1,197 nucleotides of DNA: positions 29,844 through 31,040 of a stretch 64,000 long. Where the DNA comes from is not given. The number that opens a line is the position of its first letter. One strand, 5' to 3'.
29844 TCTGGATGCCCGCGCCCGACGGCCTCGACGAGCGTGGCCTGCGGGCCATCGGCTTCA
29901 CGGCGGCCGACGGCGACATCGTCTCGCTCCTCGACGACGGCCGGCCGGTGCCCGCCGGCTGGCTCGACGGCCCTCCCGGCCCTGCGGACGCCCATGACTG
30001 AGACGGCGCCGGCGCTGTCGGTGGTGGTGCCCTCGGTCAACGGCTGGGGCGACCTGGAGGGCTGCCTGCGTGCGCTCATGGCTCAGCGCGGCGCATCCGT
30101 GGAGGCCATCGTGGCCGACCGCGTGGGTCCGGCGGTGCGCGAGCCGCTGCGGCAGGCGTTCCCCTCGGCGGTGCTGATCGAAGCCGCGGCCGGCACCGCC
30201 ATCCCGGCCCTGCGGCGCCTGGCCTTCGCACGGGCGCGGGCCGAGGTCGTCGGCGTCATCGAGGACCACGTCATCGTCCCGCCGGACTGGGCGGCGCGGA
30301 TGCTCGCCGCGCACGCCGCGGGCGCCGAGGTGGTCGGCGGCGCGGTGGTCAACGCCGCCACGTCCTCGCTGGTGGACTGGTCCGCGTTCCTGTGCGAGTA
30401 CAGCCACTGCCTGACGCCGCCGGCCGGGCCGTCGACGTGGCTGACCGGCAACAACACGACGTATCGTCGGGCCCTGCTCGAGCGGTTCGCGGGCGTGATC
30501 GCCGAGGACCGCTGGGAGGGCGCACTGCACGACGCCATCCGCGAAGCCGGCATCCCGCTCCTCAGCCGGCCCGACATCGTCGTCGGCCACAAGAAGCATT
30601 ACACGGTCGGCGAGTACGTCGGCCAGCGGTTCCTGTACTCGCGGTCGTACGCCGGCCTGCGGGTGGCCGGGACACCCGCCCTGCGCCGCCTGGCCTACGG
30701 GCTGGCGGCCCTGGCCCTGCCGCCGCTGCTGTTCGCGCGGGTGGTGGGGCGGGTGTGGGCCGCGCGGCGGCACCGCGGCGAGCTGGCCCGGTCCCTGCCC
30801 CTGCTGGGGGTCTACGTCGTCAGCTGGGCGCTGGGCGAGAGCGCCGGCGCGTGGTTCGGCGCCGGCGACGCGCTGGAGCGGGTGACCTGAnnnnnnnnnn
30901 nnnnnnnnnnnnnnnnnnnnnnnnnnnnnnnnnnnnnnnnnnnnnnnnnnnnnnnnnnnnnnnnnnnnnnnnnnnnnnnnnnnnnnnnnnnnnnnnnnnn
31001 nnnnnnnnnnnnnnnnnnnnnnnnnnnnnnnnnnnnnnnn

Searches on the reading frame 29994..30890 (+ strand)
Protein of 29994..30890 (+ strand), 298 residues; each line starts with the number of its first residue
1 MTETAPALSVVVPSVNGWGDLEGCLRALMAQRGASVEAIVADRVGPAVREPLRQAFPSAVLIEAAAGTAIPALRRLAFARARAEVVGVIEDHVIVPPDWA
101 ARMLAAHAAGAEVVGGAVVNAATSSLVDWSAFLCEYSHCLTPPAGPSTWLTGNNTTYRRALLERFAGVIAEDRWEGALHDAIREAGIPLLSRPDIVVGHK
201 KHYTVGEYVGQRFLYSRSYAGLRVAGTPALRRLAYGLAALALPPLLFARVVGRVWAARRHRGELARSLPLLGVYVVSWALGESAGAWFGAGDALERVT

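Call 7: search_protein_families(library=pfam, proteins=[window:29994-30890:+], max_evalue=0.1)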
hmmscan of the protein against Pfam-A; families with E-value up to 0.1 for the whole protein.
window:29994-30890:+ (298 aa): 2 families
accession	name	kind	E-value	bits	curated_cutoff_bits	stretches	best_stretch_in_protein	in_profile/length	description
PF00535.33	Glycos_transf_2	-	2.2e-09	37.9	23.3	1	9-160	1-162/168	Glycosyl transferase family 2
PF13641.12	Glyco_tranf_2_3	-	0.003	18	27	1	6-178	1-184/230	Glycosyltransferase like family 2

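Call 8: search_protein_families(library=ncbifam, proteins=[window:29994-30890:+], max_evalue=0.1)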
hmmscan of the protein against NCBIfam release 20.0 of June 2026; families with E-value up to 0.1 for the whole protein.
window:29994-30890:+ (298 aa): 4 families
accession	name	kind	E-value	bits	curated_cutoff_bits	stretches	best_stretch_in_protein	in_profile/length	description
NF041875.1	EPS_EpsD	equivalog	7.4e-07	28.9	370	1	8-118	1-116/325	exopolysaccharide biosynthesis glycosyltransferase EpsD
NF038299.1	EPS_HpsN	equivalog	0.0057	15.7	425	1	6-112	1-111/317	hormogonium polysaccharide biosynthesis glycosyltransferase HpsN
NF007482.0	PRK10073.1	equivalog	0.01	14.9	423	1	1-42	1-42/334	glycosyltransferase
TIGR04283.1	glyco_like_mftF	equivalog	0.053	13.1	182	1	8-43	1-36/221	TIGR04283 family arsenosugar biosynthesis glycosyltransferase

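Call 33: search_solved_structures(query=window:29994-30890:+, max_evalue=1)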
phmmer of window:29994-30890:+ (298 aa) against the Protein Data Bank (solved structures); distinct sequences matched with E-value up to 1: 5.
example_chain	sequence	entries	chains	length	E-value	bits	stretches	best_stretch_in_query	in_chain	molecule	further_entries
9omj_A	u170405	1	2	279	0.00094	21.8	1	8-118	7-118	Glycosyltransferase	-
9omm_A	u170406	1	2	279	0.0014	21.3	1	8-118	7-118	Glycosyltransferase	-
9omh_A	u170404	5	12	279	0.0014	21.3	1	8-118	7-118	Glycosyltransferase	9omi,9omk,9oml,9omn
5w8s_A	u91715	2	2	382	0.15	14.6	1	23-97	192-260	Lipid-A-disaccharide synthase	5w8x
5w8n_A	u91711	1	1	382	0.28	13.7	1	23-97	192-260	Lipid-A-disaccharide synthase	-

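Call 45: search_solved_structures(query=A3, max_evalue=0.1)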
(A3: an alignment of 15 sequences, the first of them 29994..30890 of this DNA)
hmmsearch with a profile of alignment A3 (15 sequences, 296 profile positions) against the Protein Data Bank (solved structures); distinct sequences matched with E-value up to 0.1: 33.
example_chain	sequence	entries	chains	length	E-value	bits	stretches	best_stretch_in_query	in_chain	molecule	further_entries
2z87_A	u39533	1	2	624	4.3e-11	45.7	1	5-111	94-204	Chondroitin synthase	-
2z86_A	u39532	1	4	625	4.4e-11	45.7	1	5-111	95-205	Chondroitin synthase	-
3bcv_A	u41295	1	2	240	8.8e-09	38.1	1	3-107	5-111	Putative glycosyltransferase protein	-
6pxu_A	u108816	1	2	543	2.3e-08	36.7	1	3-112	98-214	Polypeptide N-acetylgalactosaminyltransferase 12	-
2d7i_A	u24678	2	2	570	3.3e-08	36.2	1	3-112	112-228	Polypeptide N-acetylgalactosaminyltransferase 10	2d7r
9jma_A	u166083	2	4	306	6.2e-08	35.3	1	5-119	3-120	GalNAc(5)-diNAcBac-PP-undecaprenol beta-1,3-glucosyltransferase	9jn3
5mlz_A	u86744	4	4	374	2.7e-07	33.2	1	4-115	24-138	Dolichol monophosphate mannose synthase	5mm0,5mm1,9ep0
1xhb_A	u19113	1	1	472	9.9e-07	31.4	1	3-112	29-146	Polypeptide N-acetylgalactosaminyltransferase 1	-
8v9q_A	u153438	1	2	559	1.3e-06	31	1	3-112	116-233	Polypeptide N-acetylgalactosaminyltransferase 1 soluble form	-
9omj_A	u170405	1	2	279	2.2e-06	30.2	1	4-114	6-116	Glycosyltransferase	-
9omh_A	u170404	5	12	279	2.4e-06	30.1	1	4-114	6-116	Glycosyltransferase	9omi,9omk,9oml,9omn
9omm_A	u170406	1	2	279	2.4e-06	30.1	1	4-114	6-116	Glycosyltransferase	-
5nqa_A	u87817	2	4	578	6.7e-06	28.6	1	3-113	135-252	Polypeptide N-acetylgalactosaminyltransferase 4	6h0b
6nqt_A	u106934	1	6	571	2.2e-05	26.9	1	3-111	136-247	Polypeptide N-acetylgalactosaminyltransferase 2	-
4d0t_A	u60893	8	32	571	2.3e-05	26.9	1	3-110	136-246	POLYPEPTIDE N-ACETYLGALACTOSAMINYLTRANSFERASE 2 | POLYPEPTIDE GALNAC-TRANSFERASE T2 | GALNAC-T2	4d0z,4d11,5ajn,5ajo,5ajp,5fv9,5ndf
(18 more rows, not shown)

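Call 57: find_homologous_proteins(query=window:29994-30890:+, max_evalue=0.00001)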
Query window:29994-30890:+ (298 aa): 1479 proteins with E <= 0.00001 among 8000 candidates; the best 120 are listed.
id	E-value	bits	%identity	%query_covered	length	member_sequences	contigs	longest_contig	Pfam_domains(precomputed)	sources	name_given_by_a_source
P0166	1.9e-189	646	100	100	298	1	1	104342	PF00535.33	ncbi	-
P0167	4.6e-149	514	79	100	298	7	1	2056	PF00535.33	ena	-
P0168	6.3e-148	510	79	100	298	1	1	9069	PF00535.33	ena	-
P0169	1.1e-145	503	79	99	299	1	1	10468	PF00535.33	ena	-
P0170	8.6e-145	500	78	100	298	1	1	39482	PF00535.33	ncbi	-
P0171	9.9e-142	490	75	100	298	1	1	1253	PF00535.33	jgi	jgi:glycosyl transferase family 2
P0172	9.1e-140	483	76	99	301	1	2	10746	PF00535.33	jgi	-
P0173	4.3e-136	471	75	99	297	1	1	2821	PF00535.33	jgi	jgi:hypothetical protein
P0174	8.5e-136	470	74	98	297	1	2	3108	PF13641.13,PF00535.33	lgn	-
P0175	4.0e-134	465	74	98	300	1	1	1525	PF00535.33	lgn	-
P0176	9.1e-133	460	74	98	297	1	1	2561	PF13641.13,PF00535.33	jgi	-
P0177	1.7e-132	459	74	98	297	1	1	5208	PF13641.13,PF00535.33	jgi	jgi:glycosyltransferase involved in cell wall biosynthesis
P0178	6.6e-132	457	74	98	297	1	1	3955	PF13641.13,PF00535.33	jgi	-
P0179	1.7e-131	456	71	98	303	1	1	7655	PF13641.13,PF00535.33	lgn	-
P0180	3.7e-131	455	71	100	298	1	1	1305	PF00535.33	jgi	-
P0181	1.0e-130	453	73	98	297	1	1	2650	PF13641.13,PF00535.33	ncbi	-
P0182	3.2e-130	452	73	97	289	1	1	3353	PF00535.33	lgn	-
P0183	6.4e-129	448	70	98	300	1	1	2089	PF13641.13,PF00535.33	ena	-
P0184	1.8e-128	446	72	98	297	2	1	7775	PF13641.13,PF00535.33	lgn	-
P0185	6.8e-126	438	67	100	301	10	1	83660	PF00535.33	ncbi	ncbi:hypothetical protein BH23GEM7_BH23GEM7_03510 [soil metagenome]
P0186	1.0e-125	437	70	100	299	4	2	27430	PF00535.33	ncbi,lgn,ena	-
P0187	3.5e-124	432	70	99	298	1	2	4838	PF13641.13,PF00535.33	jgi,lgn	jgi:hypothetical protein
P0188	6.4e-124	431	69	98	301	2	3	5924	PF13641.13,PF00535.33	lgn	-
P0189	8.1e-124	431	71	98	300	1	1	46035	PF00535.33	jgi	jgi:hypothetical protein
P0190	9.1e-124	431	67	98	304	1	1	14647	PF13641.13,PF00535.33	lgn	-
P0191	1.7e-123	430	70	99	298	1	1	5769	PF13641.13,PF00535.33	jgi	jgi:hypothetical protein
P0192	2.0e-123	430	68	98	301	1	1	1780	PF00535.33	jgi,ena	-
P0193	1.7e-122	426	66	100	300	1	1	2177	PF00535.33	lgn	-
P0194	2.8e-122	426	69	100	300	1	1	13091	PF00535.33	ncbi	-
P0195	3.9e-122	425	66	98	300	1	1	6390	PF00535.33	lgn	-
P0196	7.8e-122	424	65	98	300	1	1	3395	PF00535.33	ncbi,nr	ncbi:MAG: glycosyltransferase [Geodermatophilaceae bacterium]|nr:glycosyltransferase [Geodermatophil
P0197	1.7e-121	423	66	99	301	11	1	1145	PF13641.13,PF00535.33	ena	-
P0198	1.7e-121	423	65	98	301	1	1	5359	PF00535.33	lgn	-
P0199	2.4e-121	423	68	98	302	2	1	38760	PF13641.13,PF00535.33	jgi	jgi:hypothetical protein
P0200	2.4e-121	423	66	98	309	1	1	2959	PF00535.33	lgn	-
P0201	3.7e-121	422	66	99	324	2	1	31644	PF00535.33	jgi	jgi:hypothetical protein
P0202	4.8e-121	422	67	99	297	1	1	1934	PF00535.33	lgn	-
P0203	1.2e-120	420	65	98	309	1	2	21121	PF13641.13,PF00535.33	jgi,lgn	jgi:hypothetical protein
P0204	1.2e-120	420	65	99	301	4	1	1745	PF00535.33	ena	-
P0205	2.1e-120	420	67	99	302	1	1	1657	PF13641.13,PF00535.33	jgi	jgi:phosphoribosylcarboxyaminoimidazole (NCAIR) mutase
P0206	2.5e-120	419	66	98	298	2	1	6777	PF00535.33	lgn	-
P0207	3.1e-120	419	65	98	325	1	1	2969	PF13641.13,PF00535.33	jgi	jgi:glycosyltransferase involved in cell wall biosynthesis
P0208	3.4e-120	419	67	98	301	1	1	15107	PF00535.33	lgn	-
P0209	6.4e-120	418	67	100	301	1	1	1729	PF13641.13,PF00535.33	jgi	jgi:hypothetical protein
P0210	1.1e-119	417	65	100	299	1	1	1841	PF00535.33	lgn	-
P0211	1.3e-119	417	65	98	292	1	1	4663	PF00535.33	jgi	jgi:GT2 family glycosyltransferase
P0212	2.9e-119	416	65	99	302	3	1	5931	PF00535.33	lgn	-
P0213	6.8e-119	415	64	98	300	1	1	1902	PF00535.33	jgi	jgi:glycosyltransferase involved in cell wall biosynthesis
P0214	6.9e-119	415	63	99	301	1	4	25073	PF00535.33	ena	-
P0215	7.8e-119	414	64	98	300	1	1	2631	PF13641.13,PF00535.33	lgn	-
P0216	7.9e-119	414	63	99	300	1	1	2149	PF00535.33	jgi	jgi:GT2 family glycosyltransferase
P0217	1.1e-118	414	64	99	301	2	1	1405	PF00535.33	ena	-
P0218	1.8e-118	413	64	100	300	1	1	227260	PF00535.33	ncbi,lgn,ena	-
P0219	3.0e-118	413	64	100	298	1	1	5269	PF00535.33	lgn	-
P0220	5.2e-118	412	62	100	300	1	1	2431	PF13641.13,PF00535.33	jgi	-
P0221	6.3e-118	411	68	100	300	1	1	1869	PF13641.13,PF00535.33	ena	-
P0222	1.3e-117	410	65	100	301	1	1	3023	PF00535.33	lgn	-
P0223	2.4e-117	410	63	98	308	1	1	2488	PF00535.33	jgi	-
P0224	2.4e-117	410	66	99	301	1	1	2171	PF00535.33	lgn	-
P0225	2.6e-117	409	65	100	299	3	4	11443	PF00535.33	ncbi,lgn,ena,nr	ncbi:MAG: glycosyltransferase [Planctomycetota bacterium]|nr:glycosyltransferase [Planctomycetota ba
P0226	4.0e-117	409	65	100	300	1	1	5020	PF00535.33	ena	-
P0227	6.9e-117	408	65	98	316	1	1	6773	PF00535.33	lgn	-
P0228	1.0e-116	408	66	98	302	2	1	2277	PF00535.33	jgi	jgi:hypothetical protein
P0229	1.1e-116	407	62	98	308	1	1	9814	PF00535.33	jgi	jgi:hypothetical protein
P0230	1.2e-116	407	65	98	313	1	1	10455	PF00535.33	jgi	jgi:hypothetical protein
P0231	1.4e-116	407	66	97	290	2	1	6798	PF00535.33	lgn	-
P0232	1.9e-116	407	64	100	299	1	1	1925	PF00535.33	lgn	-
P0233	3.2e-116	406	63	99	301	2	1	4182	PF00535.33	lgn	-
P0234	4.3e-116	405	65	99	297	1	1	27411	PF00535.33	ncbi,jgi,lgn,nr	ncbi:MAG TPA: glycosyltransferase [Gemmatimonadales bacterium]|jgi:hypothetical protein|nr:glycosylt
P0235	4.7e-116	405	63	98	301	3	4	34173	PF00535.33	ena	-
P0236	5.2e-116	405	63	97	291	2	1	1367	PF00535.33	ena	-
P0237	5.2e-116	405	66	99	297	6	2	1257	PF00535.33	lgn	-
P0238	6.1e-116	405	65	99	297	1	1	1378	PF00535.33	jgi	jgi:hypothetical protein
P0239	6.4e-116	405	65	98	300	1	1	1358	PF00535.33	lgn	-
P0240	8.8e-116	404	66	98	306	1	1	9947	PF00535.33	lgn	-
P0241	1.1e-115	404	63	98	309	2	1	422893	PF00535.33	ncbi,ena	-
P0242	1.2e-115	404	65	100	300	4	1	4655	PF00535.33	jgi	jgi:hypothetical protein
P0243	1.5e-115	404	67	98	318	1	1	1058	PF00535.33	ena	-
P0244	1.7e-115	404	62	99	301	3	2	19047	PF00535.33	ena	-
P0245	1.8e-115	403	65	98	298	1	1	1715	PF00535.33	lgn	-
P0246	1.8e-115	403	65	99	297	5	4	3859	PF00535.33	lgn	-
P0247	2.0e-115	403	65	98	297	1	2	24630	PF00535.33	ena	-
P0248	2.8e-115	403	61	100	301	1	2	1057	PF00535.33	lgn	-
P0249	2.8e-115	403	66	100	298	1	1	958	PF00535.33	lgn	-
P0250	3.3e-115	403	61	98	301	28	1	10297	PF00535.33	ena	-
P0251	3.6e-115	402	64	99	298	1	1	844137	PF00535.33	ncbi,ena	-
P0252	7.1e-115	401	61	98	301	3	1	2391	PF00535.33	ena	-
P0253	8.5e-115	401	62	99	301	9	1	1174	PF00535.33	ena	-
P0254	9.3e-115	401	64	99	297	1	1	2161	PF00535.33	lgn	-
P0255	1.2e-114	401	63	97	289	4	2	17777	PF00535.33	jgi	jgi:hypothetical protein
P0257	1.4e-114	401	64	99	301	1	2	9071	PF13641.13,PF00535.33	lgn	-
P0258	1.8e-114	400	64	100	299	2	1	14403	PF00535.33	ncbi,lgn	-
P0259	2.3e-114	400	64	98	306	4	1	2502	PF13641.13,PF00535.33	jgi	jgi:glycosyltransferase involved in cell wall biosynthesis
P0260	2.8e-114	400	63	100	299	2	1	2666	PF00535.33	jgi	jgi:GT2 family glycosyltransferase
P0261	2.9e-114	399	63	100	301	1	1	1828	PF00535.33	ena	-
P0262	3.2e-114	399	63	99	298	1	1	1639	PF00535.33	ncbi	-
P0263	4.9e-114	399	63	100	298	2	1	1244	PF00535.33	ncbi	-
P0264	5.1e-114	399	62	98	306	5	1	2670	PF00535.33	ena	-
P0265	5.2e-114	399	65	98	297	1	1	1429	PF00535.33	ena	-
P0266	5.6e-114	399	61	99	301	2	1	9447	PF13641.13,PF00535.33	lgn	-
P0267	7.7e-114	398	60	98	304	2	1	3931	PF00535.33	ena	-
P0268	7.7e-114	398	64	98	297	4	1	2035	PF00535.33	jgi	-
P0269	9.3e-114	398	63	100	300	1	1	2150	PF13641.13,PF00535.33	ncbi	-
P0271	1.3e-113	397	61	100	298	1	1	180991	PF00535.33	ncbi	-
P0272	1.4e-113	397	62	97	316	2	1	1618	PF13641.13,PF00535.33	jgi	jgi:hypothetical protein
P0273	1.8e-113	397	64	98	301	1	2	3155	PF13641.13,PF00535.33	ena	-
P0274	2.2e-113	397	60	98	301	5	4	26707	PF00535.33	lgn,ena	-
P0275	2.5e-113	396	63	99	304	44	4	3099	PF00535.33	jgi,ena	jgi:Predicted glycosyltransferases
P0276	2.7e-113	396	64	99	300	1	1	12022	PF13641.13,PF00535.33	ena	-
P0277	3.0e-113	396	65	97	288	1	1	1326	PF00535.33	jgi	-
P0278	3.2e-113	396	62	100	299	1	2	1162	PF00535.33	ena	-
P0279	3.5e-113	396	63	99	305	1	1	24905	PF00535.33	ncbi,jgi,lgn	jgi:hypothetical protein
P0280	3.8e-113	396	66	99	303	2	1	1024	PF00535.33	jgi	jgi:GT2 family glycosyltransferase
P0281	4.6e-113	396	65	98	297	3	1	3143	PF00535.33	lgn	-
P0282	4.6e-113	396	63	98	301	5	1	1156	PF00535.33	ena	-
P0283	4.7e-113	395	63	98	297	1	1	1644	PF00535.33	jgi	jgi:glycosyltransferase involved in cell wall biosynthesis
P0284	4.7e-113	395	59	98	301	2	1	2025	PF00535.33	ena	-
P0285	6.3e-113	395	62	98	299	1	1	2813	PF00535.33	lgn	-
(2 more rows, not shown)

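Call 58: find_encoding_contigs(protein=P0166, flank=10000, max_places=2)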
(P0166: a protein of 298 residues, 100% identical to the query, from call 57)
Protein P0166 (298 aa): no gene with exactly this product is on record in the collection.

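Call 59: find_encoding_contigs(protein=P0218, flank=10000, max_places=1)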
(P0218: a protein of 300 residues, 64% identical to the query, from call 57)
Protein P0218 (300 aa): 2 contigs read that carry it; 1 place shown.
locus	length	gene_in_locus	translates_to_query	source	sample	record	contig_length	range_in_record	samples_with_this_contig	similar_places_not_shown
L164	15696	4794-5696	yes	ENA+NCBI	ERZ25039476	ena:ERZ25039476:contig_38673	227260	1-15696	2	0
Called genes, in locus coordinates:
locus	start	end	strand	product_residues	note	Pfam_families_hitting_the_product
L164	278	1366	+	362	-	PF00296:Bac_luciferase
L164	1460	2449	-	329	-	PF14333:DUF4389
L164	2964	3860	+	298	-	-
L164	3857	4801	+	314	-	PF00535:Glycos_transf_2, PF13641:Glyco_tranf_2_3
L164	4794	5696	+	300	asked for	PF00535:Glycos_transf_2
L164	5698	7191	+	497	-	PF01946:Thi4 (weak), PF00070:Pyr_redox (faint), PF01266:DAO (weak), PF01494:FAD_binding_3 (weak), PF01593:Amino_oxidase, PF12831:FAD_oxidored (faint), PF13450:NAD_binding_8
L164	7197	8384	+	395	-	PF13439:Glyco_transf_4, PF20706:GT4-conflict, PF00534:Glycos_transf_1, PF13692:Glyco_trans_1_4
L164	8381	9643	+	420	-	PF13439:Glyco_transf_4, PF00534:Glycos_transf_1, PF13692:Glyco_trans_1_4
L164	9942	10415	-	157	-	-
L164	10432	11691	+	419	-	PF13506:Glyco_transf_21 (weak), PF00535:Glycos_transf_2, PF10111:Glyco_tranf_2_2 (weak), PF13641:Glyco_tranf_2_3, PF13632:Glyco_trans_2_3 (faint)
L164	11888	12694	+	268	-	PF01209:Ubie_methyltran, PF13489:Methyltransf_23, PF13847:Methyltransf_31, PF08241:Methyltransf_11, PF08242:Methyltransf_12, PF13649:Methyltransf_25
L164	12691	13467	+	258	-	PF02353:CMAS (weak), PF01209:Ubie_methyltran (weak), PF05175:MTS (weak), PF13489:Methyltransf_23, PF08241:Methyltransf_11, PF08242:Methyltransf_12, PF13649:Methyltransf_25, PF13847:Methyltransf_31, +1 more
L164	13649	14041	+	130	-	-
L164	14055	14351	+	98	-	-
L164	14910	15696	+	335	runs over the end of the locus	PF00685:Sulfotransfer_1 (weak), PF13469:Sulfotransfer_3, PF17784:Sulfotransfer_4 (weak), PF13469:Sulfotransfer_3 (weak)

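Call 60: find_encoding_contigs(protein=P0251, flank=10000, max_places=1)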
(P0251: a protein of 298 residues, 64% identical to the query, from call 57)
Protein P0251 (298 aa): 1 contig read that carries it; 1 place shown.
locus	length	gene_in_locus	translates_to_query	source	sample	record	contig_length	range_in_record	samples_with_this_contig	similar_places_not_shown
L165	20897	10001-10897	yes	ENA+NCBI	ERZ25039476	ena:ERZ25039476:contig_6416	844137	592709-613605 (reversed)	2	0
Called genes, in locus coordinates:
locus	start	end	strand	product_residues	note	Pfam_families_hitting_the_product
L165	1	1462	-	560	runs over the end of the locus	PF03721:UDPG_MGDP_dh_N, PF00984:UDPG_MGDP_dh, PF03720:UDPG_MGDP_dh_C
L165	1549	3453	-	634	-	PF13522:GATase_6, PF13537:GATase_7, PF00733:Asn_synthase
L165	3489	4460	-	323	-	PF01522:Polysacc_deac_1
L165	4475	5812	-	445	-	PF01266:DAO, PF01593:Amino_oxidase, PF13450:NAD_binding_8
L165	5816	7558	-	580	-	PF01522:Polysacc_deac_1, PF11959:DUF3473, PF00535:Glycos_transf_2, PF10111:Glyco_tranf_2_2 (faint), PF13641:Glyco_tranf_2_3 (weak)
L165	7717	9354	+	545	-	-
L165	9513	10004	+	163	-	-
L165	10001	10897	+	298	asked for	PF00535:Glycos_transf_2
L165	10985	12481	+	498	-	PF00890:FAD_binding_2 (faint), PF01266:DAO (weak), PF01593:Amino_oxidase, PF13450:NAD_binding_8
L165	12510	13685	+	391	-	PF13439:Glyco_transf_4, PF20706:GT4-conflict, PF00534:Glycos_transf_1, PF13692:Glyco_trans_1_4, PF13524:Glyco_trans_1_2 (weak)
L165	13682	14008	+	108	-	-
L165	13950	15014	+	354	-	PF13439:Glyco_transf_4 (weak), PF00534:Glycos_transf_1, PF13692:Glyco_trans_1_4, PF13524:Glyco_trans_1_2 (weak)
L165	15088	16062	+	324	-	PF01073:3Beta_HSD, PF01370:Epimerase, PF02719:Polysacc_synt_2, PF04321:RmlD_sub_bind, PF16363:GDP_Man_Dehyd, PF07993:NAD_binding_4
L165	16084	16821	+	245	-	PF01522:Polysacc_deac_1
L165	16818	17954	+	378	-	PF00535:Glycos_transf_2, PF10111:Glyco_tranf_2_2, PF13641:Glyco_tranf_2_3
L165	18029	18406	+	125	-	-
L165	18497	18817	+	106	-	-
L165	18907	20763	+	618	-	PF00884:Sulfatase, PF01663:Phosphodiest (weak), PF02995:DUF229 (weak), PF16347:SGSH_C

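Call 69: predict_structure(alignment_id=A6)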
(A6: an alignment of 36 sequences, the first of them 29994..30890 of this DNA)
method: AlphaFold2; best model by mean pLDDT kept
length: 298 residues; sequences in the alignment: 36
mean_pLDDT: 95.0   pTM: 0.90
mean pLDDT of the five models: 95.0, 94.8, 94.1, 93.9, 92.5
residues with pLDDT >= 90: 270; 70-90: 25; 50-70: 3; < 50: 0
segments of 3 or more residues with pLDDT < 50: none
pLDDT, mean of each block of 10 residues (from residue 1): 84 95 98 96 97 98 95 96 97 97 98 96 97 94 92 90 96 88 96 96 96 95 94 96 97 96 98 98 96 87
secondary structure, 60 per line:
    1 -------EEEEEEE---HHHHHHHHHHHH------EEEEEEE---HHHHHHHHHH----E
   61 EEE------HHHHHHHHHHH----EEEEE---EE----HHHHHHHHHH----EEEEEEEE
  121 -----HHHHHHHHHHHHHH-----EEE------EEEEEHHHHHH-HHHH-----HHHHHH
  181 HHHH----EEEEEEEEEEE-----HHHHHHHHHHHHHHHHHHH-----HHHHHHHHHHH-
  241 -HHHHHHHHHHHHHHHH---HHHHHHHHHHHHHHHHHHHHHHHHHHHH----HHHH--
elements in order: E8-14 H18-29 E36-42 H46-55 E60-63 H70-80 E85-89 H99-108 E113-120 H126-139 E145-147 E154-158 H159-164 H166-169 H175-184 E189-199 H205-223 H229-239 H242-257 H261-288 H293-296

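Call 71: fold_search(model_id=the predicted structure, library=pdb)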
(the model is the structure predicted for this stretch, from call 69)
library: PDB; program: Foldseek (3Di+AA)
matches with E <= 10: 1600; with E <= 0.001: 422
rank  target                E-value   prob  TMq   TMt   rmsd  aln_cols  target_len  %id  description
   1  9omh_A                5.6e-12  1.00  0.50  0.54   9.9       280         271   16  WrtF fucosyltransferase - Apo (released 2025-10-29)
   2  9omh_D                2.4e-11  1.00  0.49  0.54  10.0       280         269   16  WrtF fucosyltransferase - Apo (released 2025-10-29)
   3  9omm_A                4.1e-11  1.00  0.50  0.57   6.6       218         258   17  WrtF fucosyltransferase - tetrasaccharide product (released 2025-10-29)
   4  9omh_C                5.1e-11  1.00  0.50  0.57   6.8       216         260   17  WrtF fucosyltransferase - Apo (released 2025-10-29)
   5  9omn_B                5.7e-11  1.00  0.50  0.54  11.3       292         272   18  WrtF fucosyltransferase - GDP-2-deoxy-2-fluoro-beta-L-fucose (released 2025-10-29)
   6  9omh_B                5.7e-11  1.00  0.49  0.55  11.4       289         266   16  WrtF fucosyltransferase - Apo (released 2025-10-29)
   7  9omk_B                6.8e-11  1.00  0.50  0.58   6.9       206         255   17  WrtF fucosyltransferase - trisaccharide acceptor (released 2025-10-29)
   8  6yv7_B                8.5e-11  1.00  0.57  0.50   9.9       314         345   17  Mannosyltransferase PcManGT from Pyrobaculum calidifontis (released 2020-07-22)
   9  9oml_A                1.1e-10  1.00  0.48  0.55   7.1       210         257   16  WrtF fucosyltransferase - acetylated trisaccharide acceptor (released 2025-10-29)
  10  9oml_B                1.2e-10  1.00  0.49  0.53  10.0       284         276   15  WrtF fucosyltransferase - acetylated trisaccharide acceptor (released 2025-10-29)
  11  9omj_A                1.6e-10  1.00  0.50  0.56   6.4       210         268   18  WrtF fucosyltransferase - GDP-beta-L-fucose (released 2025-10-29)
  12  9omi_A                1.7e-10  1.00  0.50  0.55   6.3       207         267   17  WrtF fucosyltransferase - GDP (released 2025-10-29)
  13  9omm_B                1.8e-10  1.00  0.51  0.56   6.8       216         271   18  WrtF fucosyltransferase - tetrasaccharide product (released 2025-10-29)
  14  7sp7_A                3.7e-10  1.00  0.59  0.37  12.1       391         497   10  Chlorella virus hyaluronan synthase inhibited by UDP (released 2022-04-06)
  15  8smm_A                4.0e-10  1.00  0.60  0.38   8.6       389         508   13  Xenopus laevis hyaluronan synthase 1 (released 2024-05-01)
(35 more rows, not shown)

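Call 79: search_protein_families(library=pfam, proteins=[L165:7717-9354:+, L164:2964-3860:+], max_evalue=0.001)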
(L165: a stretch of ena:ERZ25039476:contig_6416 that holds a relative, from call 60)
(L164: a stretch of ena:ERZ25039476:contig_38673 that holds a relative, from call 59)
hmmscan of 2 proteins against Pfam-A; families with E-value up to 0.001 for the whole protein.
L165:7717-9354:+ (545 aa): 0 families

L164:2964-3860:+ (298 aa): 1 family
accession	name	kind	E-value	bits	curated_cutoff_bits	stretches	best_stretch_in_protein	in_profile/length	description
PF00535.33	Glycos_transf_2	-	0.00031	21.2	23.3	0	8-164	2-164/168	Glycosyl transferase family 2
